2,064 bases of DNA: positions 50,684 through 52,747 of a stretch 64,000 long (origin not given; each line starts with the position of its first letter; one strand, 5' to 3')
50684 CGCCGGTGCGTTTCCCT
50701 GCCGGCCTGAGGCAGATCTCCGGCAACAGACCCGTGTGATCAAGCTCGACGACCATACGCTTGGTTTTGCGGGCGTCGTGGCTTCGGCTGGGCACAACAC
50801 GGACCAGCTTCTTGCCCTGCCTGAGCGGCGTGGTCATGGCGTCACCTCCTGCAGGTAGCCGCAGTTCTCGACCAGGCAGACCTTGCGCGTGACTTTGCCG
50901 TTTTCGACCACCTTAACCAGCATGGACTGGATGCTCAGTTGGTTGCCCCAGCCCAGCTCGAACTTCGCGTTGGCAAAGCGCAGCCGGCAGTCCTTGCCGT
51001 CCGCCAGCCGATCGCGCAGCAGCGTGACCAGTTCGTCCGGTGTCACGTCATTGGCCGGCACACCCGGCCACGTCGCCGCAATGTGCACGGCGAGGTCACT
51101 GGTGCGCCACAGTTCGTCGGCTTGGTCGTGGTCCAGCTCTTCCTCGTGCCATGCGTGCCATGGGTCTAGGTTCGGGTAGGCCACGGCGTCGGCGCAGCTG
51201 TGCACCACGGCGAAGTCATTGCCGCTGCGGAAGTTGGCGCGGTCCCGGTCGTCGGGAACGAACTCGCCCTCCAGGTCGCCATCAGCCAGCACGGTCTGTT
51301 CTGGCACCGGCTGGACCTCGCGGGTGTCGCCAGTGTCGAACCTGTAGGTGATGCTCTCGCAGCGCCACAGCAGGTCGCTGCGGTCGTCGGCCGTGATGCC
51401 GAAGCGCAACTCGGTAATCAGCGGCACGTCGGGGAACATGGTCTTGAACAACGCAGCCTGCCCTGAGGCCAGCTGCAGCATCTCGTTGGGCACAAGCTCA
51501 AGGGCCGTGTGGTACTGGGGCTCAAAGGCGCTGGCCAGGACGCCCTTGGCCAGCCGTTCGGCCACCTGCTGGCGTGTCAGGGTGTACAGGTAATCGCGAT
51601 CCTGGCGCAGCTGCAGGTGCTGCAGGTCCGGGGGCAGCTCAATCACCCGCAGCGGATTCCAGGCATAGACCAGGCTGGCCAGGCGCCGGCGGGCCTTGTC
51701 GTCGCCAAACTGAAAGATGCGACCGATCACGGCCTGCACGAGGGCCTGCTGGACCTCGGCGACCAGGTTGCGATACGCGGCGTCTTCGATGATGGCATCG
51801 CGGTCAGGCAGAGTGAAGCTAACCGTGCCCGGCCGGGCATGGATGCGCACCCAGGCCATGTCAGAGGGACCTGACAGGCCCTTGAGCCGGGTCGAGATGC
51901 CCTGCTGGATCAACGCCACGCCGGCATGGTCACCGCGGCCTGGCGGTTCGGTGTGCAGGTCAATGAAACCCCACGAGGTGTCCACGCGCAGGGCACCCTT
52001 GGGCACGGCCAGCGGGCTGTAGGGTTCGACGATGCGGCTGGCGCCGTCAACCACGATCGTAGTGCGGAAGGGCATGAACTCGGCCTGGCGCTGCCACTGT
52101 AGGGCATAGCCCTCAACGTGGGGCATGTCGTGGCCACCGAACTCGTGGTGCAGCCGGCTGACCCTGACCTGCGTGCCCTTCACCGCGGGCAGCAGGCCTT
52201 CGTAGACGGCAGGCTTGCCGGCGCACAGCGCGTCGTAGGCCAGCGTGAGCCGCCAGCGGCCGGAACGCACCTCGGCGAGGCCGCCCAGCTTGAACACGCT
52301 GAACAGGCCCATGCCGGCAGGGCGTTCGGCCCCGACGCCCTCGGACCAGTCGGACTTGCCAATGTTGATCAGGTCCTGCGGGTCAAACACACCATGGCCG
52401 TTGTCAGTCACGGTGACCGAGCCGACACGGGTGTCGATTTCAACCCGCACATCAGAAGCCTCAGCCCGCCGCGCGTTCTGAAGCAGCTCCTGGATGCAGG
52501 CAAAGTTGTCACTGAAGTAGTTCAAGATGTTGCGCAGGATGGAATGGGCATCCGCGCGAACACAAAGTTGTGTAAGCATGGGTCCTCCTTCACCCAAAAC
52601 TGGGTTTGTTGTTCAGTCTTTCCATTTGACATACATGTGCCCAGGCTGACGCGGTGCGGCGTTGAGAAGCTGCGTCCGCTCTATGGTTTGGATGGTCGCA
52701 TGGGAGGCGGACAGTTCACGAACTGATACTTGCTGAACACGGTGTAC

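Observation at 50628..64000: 13-gene co-directional cluster: methyltransferase, two UvrD helicases, GIY-YIG nuclease, DUF932, zinc ribbon, GHKL ATPase plus coupled small protein. Candidate undescribed multi-gene defence system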

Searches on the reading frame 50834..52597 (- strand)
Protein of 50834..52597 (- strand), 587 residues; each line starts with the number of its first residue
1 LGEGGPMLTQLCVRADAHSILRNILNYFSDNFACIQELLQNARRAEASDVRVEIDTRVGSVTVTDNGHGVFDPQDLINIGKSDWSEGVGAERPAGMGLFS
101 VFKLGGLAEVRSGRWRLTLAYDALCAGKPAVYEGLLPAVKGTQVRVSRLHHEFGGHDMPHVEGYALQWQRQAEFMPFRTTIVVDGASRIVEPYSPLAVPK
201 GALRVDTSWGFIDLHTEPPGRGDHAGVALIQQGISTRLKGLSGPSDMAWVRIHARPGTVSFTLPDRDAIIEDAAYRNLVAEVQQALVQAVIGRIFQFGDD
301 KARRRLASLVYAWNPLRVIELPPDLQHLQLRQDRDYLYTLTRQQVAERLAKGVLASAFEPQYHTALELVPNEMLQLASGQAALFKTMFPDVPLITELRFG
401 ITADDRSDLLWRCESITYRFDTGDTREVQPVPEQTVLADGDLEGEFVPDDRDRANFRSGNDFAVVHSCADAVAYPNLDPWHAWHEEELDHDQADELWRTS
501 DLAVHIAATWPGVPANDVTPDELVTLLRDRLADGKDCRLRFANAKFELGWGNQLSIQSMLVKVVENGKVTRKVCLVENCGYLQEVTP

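Call 5: search_protein_families(library=pfam, proteins=[window:50834-52597:-], max_evalue=0.01)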
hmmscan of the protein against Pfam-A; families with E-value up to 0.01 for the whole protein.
window:50834-52597:- (587 aa): 3 families
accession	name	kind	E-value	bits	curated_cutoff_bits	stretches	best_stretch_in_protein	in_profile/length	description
PF02518.31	HATPase_c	-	2.3e-05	25.2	26.4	1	34-99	9-78/111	Histidine kinase-, DNA gyrase B-, and HSP90-like ATPase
PF13589.12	HATPase_c_3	-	2.7e-05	24.7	25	1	35-79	7-53/137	Histidine kinase-, DNA gyrase B-, and HSP90-like ATPase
PF25794.1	SACS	-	0.00032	21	32.8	1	19-58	6-44/247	Sacsin domain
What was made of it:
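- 50834..52579 (-): Hsp90/sacsin-like GHKL ATPase (581 aa). An accessory backbone gene that is always found near DUF932. Pfam HATPase_c_3 and SACS (call 5).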

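Call 7: search_protein_families(library=padloc, proteins=[window:50834-52597:-], max_evalue=0.01)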
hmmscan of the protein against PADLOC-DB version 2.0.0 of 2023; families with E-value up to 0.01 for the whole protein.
window:50834-52597:- (587 aa): 0 families

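Call 9: search_protein_families(library=ncbifam, proteins=[window:50834-52597:-], max_evalue=0.01)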
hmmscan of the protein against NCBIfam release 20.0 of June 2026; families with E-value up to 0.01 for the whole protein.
window:50834-52597:- (587 aa): 4 families
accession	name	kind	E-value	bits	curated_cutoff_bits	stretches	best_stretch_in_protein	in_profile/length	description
NF047352.1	P_loop_sacsin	domain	1.8e-05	25.1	50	1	34-105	3-74/80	sacsin N-terminal ATP-binding-like domain-containing protein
NF050001.1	restrict_BbrUII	equivalog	0.00025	19.7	550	1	26-70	16-59/659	BbrUII/HgiDII family restriction enzyme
TIGR03677.1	eL8_ribo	equivalog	0.006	16.5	134.6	0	515-572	49-105/117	50S ribosomal protein L7Ae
TIGR00585.2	mutl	equivalog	0.0082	15.1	180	0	33-70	23-61/555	DNA mismatch repair endonuclease MutL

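Call 14: find_homologous_proteins(query=window:50834-52579:-, max_evalue=0.00001)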
Query window:50834-52579:- (581 aa): 20 proteins with E <= 0.00001 among 8000 candidates.
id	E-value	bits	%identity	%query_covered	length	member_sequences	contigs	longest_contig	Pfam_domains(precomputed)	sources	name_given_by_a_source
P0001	0.0e+0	1345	100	100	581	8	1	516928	PF02518.32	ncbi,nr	ncbi:MAG: sensor histidine kinase [Planctomycetes bacterium]|nr:sensor histidine kinase [Planctomyce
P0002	0.0e+0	1065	79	100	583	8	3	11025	PF02518.32,PF13589.13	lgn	-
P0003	0.0e+0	1011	73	100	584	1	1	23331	PF02518.32,PF13589.13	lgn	-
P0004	1.7e-297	1006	73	100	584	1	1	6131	-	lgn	-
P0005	1.2e-294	996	74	100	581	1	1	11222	PF02518.32,PF13589.13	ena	-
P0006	1.6e-246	837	66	95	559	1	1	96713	PF13589.13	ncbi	-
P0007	2.1e-240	817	62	100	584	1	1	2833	PF02518.32,PF13589.13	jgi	jgi:hypothetical protein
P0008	1.0e-236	805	63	99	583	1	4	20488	-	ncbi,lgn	-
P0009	3.1e-204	698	62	85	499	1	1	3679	-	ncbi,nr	ncbi:MAG: hypothetical protein KBG84_15670, partial [Planctomycetes bacterium]|nr:hypothetical prote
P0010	3.8e-202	691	53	100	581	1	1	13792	PF13589.13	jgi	jgi:hypothetical protein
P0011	3.7e-197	674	56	100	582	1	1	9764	-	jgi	-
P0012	9.0e-197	673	54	99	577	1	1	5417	PF13589.13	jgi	-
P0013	6.8e-185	634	51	99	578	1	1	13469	PF25794.2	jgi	jgi:hypothetical protein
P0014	1.0e-136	475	66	55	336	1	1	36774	PF13589.13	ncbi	-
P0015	1.6e-116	408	38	98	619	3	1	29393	PF13589.13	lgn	-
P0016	1.1e-115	405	39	98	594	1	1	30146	-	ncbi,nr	ncbi:MAG: hypothetical protein IT462_15315 [Planctomycetes bacterium]|nr:hypothetical protein [Planc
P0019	5.1e-106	373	38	99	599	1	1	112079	PF13589.13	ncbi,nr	ncbi:MAG: ATP-binding protein [Planctomycetes bacterium]|nr:ATP-binding protein [Planctomycetota bac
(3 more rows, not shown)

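Call 15: find_encoding_contigs(protein=P0001, flank=10000, max_places=3)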
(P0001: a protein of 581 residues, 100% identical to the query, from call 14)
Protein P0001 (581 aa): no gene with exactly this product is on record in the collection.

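Call 17: find_related_loci(query=A1, collection=genome_contigs, flank=10000)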
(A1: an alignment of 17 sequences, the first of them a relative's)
Query A1 (581 aa) in genome_contigs; peptide patterns used: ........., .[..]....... (x = any residue, [..] = any of these).
228 stretches matched a pattern; 11 encode a relative of the query (tblastn E <= 1e-3); 11 distinct loci.
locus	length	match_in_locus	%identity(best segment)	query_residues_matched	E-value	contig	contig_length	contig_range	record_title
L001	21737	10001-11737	90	1-579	0e+0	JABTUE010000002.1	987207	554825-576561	MAG: Planctomycetota bacterium isolate H3_PLA7 seq002, whole genome shotgun sequence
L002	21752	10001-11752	71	1-581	0e+0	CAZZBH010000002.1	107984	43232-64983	MAG TPA_asm: uncultured Planctomycetaceae bacterium isolate SRP193661_co2_81 genome assembly, contig: NODE_146_length_10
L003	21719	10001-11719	39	4-571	7e-119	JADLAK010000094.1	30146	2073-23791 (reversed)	MAG: Planctomycetota bacterium isolate SJ126 c_000001656071, whole genome shotgun sequence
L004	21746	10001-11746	38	4-579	7e-110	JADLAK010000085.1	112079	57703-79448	MAG: Planctomycetota bacterium isolate SJ126 c_000001439582, whole genome shotgun sequence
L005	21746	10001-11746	37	4-580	5e-109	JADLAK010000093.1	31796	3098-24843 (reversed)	MAG: Planctomycetota bacterium isolate SJ126 c_000001653872, whole genome shotgun sequence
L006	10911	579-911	86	1-111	6e-57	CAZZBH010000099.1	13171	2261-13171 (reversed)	MAG TPA_asm: uncultured Planctomycetaceae bacterium isolate SRP193661_co2_81 genome assembly, contig: NODE_3889_length_1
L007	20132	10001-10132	91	1-44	7e-19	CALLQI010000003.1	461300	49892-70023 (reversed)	MAG TPA_asm: uncultured bacterium isolate SRR6227243_bin.55_CONCOCT_v1.1_MAG genome assembly, contig: ERZ795105.28, whol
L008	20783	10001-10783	29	2-277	2e-17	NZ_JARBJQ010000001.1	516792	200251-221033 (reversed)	Dechloromonas agitata strain DSM 13637 1, whole genome shotgun sequence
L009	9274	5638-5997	38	29-152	7e-13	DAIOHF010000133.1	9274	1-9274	MAG TPA_asm: Sedimentisphaerales bacterium isolate CTOTU29512 NODE_4040_length_9274_cov_4.690530, whole genome shotgun s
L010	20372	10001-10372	35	29-138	1e-9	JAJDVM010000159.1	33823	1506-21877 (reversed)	MAG: Defluviicoccus sp. isolate jk18x22bins.41 k141_303435, whole genome shotgun sequence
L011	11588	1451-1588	53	21-68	1e-4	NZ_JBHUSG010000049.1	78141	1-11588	Kitasatospora sp. NPDC057015 NPDC057015_397_C9.ctg-0049, whole genome shotgun sequence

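Call 23: find_encoding_contigs(protein=P0019, flank=10000, max_places=2)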
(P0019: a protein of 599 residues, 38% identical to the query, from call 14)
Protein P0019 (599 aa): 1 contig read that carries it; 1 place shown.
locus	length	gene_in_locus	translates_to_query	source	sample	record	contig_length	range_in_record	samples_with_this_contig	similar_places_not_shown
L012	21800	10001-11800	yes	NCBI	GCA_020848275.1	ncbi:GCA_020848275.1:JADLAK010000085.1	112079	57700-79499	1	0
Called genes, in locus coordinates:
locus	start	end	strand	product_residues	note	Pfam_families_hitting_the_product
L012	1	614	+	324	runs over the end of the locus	PF01839:FG-GAP (faint), PF13517:FG-GAP_3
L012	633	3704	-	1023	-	PF00211:Guanylate_cyc, PF00515:TPR_1 (faint), PF00931:NB-ARC (weak), PF13401:AAA_22 (weak), PF07719:TPR_2 (faint), PF13181:TPR_8 (faint), PF17874:TPR_MalT (faint), PF13424:TPR_12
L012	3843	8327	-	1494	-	PF13620:CarboxypepD_reg, PF13715:CarbopepD_reg_2 (weak), PF13385:Laminin_G_3, PF13415:Beta-prop_FBX42, PF24681:Kelch_KLHDC2_KLHL20_DRC7, PF24681:Kelch_KLHDC2_KLHL20_DRC7, PF13415:Beta-prop_FBX42, PF24681:Kelch_KLHDC2_KLHL20_DRC7, +7 more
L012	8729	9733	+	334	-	-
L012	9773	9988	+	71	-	-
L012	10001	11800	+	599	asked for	PF13589:HATPase_c_3 (weak)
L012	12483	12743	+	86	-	-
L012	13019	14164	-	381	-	PF07732:Cu-oxidase_3, PF07731:Cu-oxidase_2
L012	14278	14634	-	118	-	-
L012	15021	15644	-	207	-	PF01073:3Beta_HSD (weak), PF01370:Epimerase, PF05368:NmrA, PF13460:NAD_binding_10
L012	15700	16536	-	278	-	PF01226:Form_Nir_trans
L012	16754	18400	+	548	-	PF08811:DUF1800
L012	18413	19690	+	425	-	PF07394:DUF1501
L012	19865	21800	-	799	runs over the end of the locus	PF02743:dCache_1 (weak), PF21623:HK_sensor_dom_bact, PF00512:HisKA, PF02518:HATPase_c, PF00072:Response_reg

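Call 24: find_encoding_contigs(protein=P0016, flank=10000, max_places=2)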
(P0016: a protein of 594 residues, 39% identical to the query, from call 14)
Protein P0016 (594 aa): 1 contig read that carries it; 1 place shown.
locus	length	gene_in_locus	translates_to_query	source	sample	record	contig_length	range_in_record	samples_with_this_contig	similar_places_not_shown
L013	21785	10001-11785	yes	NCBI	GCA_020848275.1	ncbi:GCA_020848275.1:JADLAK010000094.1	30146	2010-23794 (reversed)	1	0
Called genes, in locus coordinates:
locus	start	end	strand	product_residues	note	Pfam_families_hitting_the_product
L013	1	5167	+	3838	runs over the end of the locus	PF25788:Ig_Rha78A_N, PF20148:DUF6531, PF05593:RHS_repeat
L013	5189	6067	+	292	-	PF03781:FGE-sulfatase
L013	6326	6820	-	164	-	-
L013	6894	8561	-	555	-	PF21810:DUF6880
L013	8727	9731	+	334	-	-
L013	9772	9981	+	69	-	-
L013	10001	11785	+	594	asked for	-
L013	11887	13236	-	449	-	PF00226:DnaJ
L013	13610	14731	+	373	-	-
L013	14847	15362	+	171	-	-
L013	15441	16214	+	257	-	PF12705:PDDEXK_1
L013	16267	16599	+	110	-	-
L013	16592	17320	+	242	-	-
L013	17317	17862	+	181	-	-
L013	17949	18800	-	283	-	-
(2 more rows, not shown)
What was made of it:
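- There are three paralogous DUF932-ZnR-GHKL cassettes in one MAG, SJ126 (calls 17, 23, 24).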

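Call 40: find_related_loci(query=A1, collection=metagenome_contigs, flank=10000)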
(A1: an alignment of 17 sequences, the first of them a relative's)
Query A1 (581 aa) in metagenome_contigs; peptide patterns used: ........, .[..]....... (x = any residue, [..] = any of these).
600 stretches matched a pattern (row limit reached: there are more); 18 encode a relative of the query (tblastn E <= 1e-3); 18 distinct loci.
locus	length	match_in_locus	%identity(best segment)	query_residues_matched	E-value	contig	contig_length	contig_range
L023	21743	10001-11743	79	1-581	0e+0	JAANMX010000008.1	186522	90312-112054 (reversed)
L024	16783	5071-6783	63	1-576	0e+0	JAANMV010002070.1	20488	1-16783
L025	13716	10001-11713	63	1-576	0e+0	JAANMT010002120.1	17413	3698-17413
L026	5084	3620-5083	62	1-493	0e+0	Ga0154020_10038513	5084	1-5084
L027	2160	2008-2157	96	1-50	4e-24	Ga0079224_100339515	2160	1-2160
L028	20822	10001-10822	25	1-301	1e-17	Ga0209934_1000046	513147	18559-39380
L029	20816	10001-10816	29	2-302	9e-17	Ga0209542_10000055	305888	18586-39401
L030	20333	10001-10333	42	29-138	2e-16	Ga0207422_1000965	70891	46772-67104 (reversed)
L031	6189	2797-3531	28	29-290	2e-14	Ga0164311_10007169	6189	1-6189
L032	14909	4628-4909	42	1-95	1e-13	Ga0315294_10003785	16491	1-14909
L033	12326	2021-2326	35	23-127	6e-12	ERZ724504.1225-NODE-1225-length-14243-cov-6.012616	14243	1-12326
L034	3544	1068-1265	50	29-95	5e-12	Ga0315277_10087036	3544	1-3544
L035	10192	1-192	50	31-95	1e-11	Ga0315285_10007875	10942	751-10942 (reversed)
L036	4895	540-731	50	31-95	1e-11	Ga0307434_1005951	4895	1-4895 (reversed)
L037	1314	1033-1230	50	29-95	8e-12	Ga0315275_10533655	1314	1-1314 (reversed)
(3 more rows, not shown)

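Call 52: search_protein_families(library=phrogs, proteins=[window:50834-52579:-], max_evalue=0.001)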
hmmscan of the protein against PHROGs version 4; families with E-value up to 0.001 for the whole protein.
window:50834-52579:- (581 aa): 1 family
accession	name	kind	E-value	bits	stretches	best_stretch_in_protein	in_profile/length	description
phrog_6203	-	unknown function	9.8e-07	28.7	1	8-64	9-65/644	-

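Call 53: search_protein_families(library=padloc, proteins=[L020:1654-5085:-, L020:152-1513:-, L020:6477-8141:-, L023:8782-9636:-, L023:8245-8781:-], max_evalue=0.00001)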
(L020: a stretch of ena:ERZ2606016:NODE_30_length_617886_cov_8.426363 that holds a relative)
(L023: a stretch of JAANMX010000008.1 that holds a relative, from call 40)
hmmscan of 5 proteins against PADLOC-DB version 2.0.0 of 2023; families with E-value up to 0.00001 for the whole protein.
L020:1654-5085:- (1143 aa): 44 families (the best 25 are shown)
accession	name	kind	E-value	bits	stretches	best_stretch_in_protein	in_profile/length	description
PDLC00659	HmaA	-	7.8e-191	634.7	1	7-1105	7-1132/1176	SNF2 helicase / DEAD-box helicase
PDLC02620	DrmD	-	9.8e-130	432.3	1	98-862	95-835/1060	DrmD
PDLC02500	BrxHI|BrxHII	-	5.1e-103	344.3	1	99-682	87-654/933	BrxHI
PDLC02621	DrmD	-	7.2e-88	294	1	106-680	125-705/1040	DrmD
PDLC02504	BrxHI|BrxHII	-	1.4e-86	289.3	1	71-647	78-625/971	BrxHII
PDLC02572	DrmA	-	2.2e-60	202.7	1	116-657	131-678/1043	DrmA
PDLC02619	DrmD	-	8.4e-59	197.5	2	89-511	19-431/872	DrmD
PDLC02634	DrmD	-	1.2e-58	196.8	1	84-664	73-647/900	DrmD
PDLC02623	DrmD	-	5.8e-52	174.6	2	327-671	399-689/1040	DrmD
PDLC02632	DrmD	-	1.1e-47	160.9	1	117-619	137-643/662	DrmD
PDLC02853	DpdE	-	3.8e-41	139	1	58-640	53-639/985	DpdE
PDLC02633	DrmD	-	2.5e-38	129.6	1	107-674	130-705/839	DrmD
PDLC02840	DpdE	-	4.6e-37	125.8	2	100-285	157-322/1091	DpdE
PDLC02843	DpdE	-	1.6e-33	113.7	2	101-286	157-318/1091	DpdE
PDLC02193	PLD_Helicase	-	1.9e-30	103.7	1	558-635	754-832/905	-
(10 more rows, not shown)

L020:152-1513:- (453 aa): 1 family
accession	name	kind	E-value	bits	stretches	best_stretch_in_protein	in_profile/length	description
PDLC02374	dGTPase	-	2e-10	38.6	1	19-122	42-122/395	-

L020:6477-8141:- (554 aa): 34 families (the best 25 are shown)
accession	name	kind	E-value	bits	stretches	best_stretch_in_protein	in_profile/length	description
PDLC03748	Drt6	-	1.1e-146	487.7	1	2-537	2-486/511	DRT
PDLC02177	Drt4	-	5e-129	429.5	1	74-531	51-503/541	-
PDLC02179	Drt4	-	1e-119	399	1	1-533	1-497/542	-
PDLC03752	Drt4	-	3.8e-69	232.1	1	77-529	49-464/467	DRT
PDLC02180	Drt4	-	3.5e-59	199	1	81-529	65-496/532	-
PDLC02178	Drt4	-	6.4e-57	191.7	1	78-502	60-485/506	-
PDLC03769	RT_UG30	-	3.2e-53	179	1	10-528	12-491/493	DRT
PDLC03751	RT_UG14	-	2.8e-46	156.3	1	90-314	78-309/493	DRT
PDLC03770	RT_UG31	-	2.7e-36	123.7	1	87-435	50-370/456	DRT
PDLC03784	Drt3b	-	3.8e-36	123.1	1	158-301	170-311/604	DRT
PDLC03743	AbiK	-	7.4e-36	122.4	1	83-304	78-278/546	DRT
PDLC02348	AbiK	-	1.4e-35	121.6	1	82-303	74-274/544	AbiK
PDLC03744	AbiP2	-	5.4e-30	102.6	1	91-297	81-290/489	DRT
PDLC02176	Drt3b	-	5e-28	96.1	1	159-300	182-324/651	-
PDLC03783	Drt8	-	7.1e-20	69.8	1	144-298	124-260/493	DRT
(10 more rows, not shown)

L023:8782-9636:- (284 aa): 4 families
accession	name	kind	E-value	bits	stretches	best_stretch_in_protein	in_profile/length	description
PDLC04977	PDC-S26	-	3.1e-15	54.2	1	88-234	39-185/400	-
PDLC04983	PDC-S26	-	3.5e-12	44.5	1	91-214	47-163/413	-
PDLC04980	PDC-S26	-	4.4e-09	34.2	1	93-212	46-164/389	-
PDLC04972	PDC-S26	-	1.4e-08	32.5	1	89-227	41-178/397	-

L023:8245-8781:- (178 aa): 0 families

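Call 56: predict_structure(alignment_id=A1)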
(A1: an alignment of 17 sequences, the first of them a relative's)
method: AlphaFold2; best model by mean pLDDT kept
length: 581 residues; sequences in the alignment: 17
mean_pLDDT: 85.8   pTM: 0.75
mean pLDDT of the five models: 85.8, 83.4, 75.8, 74.0, 71.9
residues with pLDDT >= 90: 321; 70-90: 193; 50-70: 42; < 50: 25
segments of 3 or more residues with pLDDT < 50: 7-12, 74-90
pLDDT, mean of each block of 10 residues (from residue 1): 51 55 77 86 94 92 74 40 35 80 90 84 82 91 78 83 93 95 93 88 93 82 91 83 92 79 88 94 94 90 94 94 87 95 97 90 94 95 96 92 90 97 96 87 66 78 93 87 88 91 93 93 87 92 88 93 92 91 55
secondary structure, 60 per line:
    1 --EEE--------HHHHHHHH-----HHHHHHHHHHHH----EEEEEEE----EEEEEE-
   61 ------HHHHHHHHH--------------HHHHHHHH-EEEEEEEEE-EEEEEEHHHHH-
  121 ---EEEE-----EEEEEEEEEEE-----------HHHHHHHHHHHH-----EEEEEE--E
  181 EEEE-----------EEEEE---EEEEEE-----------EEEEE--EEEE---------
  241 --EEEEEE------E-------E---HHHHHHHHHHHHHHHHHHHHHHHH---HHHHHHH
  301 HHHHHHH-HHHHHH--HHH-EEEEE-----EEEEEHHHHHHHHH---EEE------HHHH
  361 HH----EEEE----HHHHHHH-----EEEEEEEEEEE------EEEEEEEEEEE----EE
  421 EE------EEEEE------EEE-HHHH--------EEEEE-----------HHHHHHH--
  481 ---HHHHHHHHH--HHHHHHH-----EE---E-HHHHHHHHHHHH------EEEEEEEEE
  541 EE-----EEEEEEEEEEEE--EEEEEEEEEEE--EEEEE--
elements in order: E3-5 H14-21 H27-38 E43-49 E54-59 H67-75 H90-97 E99-107 E109-114 H115-119 E124-127 E133-143 H155-166 E172-177 E180-184 E196-200 E204-209 E221-225 E228-231 E243-248 H267-290 H294-307 H309-314 E321-325 E331-335 H336-344 E348-350 H357-362 E367-370 H375-381 E387-397 E404-414 E419-422 E429-433 E440-442 H444-447 E456-460 H472-478 H484-492 H495-501 H514-525 E532-542 E548-559 E562-572 E575-579
